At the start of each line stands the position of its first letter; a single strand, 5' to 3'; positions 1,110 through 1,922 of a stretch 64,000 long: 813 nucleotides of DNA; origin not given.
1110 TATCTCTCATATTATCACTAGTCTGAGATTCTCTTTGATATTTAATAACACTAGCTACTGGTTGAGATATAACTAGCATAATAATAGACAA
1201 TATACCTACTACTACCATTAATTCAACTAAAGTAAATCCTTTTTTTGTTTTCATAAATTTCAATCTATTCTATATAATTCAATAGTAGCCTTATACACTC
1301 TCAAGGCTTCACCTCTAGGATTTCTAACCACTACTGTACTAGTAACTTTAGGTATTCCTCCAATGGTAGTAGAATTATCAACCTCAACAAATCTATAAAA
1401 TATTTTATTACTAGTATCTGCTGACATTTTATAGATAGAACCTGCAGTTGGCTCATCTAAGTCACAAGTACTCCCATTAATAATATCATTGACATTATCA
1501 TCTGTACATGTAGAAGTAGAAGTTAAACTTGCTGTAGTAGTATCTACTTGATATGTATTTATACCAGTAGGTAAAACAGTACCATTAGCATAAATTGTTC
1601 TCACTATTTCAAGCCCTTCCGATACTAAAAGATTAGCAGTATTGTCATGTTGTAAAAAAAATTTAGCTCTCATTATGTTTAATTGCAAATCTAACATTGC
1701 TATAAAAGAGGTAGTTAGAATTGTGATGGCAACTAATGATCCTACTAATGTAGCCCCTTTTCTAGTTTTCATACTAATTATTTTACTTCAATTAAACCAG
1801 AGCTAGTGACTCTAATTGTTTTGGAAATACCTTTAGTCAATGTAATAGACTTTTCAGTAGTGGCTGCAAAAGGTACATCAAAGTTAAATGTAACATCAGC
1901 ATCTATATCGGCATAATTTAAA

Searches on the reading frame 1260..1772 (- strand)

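Call 39: search_protein_families(library=pfam, alignment_id=A3, max_evalue=0.00001)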
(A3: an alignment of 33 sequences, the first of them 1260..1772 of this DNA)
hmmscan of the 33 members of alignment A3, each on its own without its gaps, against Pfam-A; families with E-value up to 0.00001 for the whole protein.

A. member 1, window:1260-1772:- (170 aa): 0 families

B. families by the number of members that match (of 33 scanned): 43 families (the first 25 are shown)
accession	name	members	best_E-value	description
PF00437.27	T2SSE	2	2.2e-125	Type II/IV secretion system protein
PF22505.1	RNase_J_b_CASP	2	1.3e-43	Ribonuclease J, beta-CASP domain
PF17770.6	RNase_J_C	2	8.8e-27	Ribonuclease J C-terminal domain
PF00753.33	Lactamase_B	2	2.8e-17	Metallo-beta-lactamase superfamily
PF12706.13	Lactamase_B_2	2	1.6e-10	Beta-lactamase superfamily domain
PF07963.17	N_methyl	2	2.6e-10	Prokaryotic N-terminal methylation motif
PF01432.26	Peptidase_M3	1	8.6e-132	Peptidase family M3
PF01702.25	TGT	1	2.3e-126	Queuine tRNA-ribosyltransferase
PF00749.27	tRNA-synt_1c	1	7.7e-95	tRNA synthetases class I (E and Q), catalytic domain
PF00482.28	T2SSF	1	1.3e-50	Type II secretion system (T2SS), protein F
PF00687.26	Ribosomal_L1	1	2.1e-49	Ribosomal protein L1p/L10e family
PF01551.29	Peptidase_M23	1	4.2e-33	Peptidase family M23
PF06750.18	A24_N_bact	1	1.7e-30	Bacterial Peptidase A24 N-terminal domain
PF11104.14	PilM_2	1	7.8e-29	Type IV pilus assembly protein PilM;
PF19269.4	Anticodon_2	1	2.3e-27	Anticodon binding domain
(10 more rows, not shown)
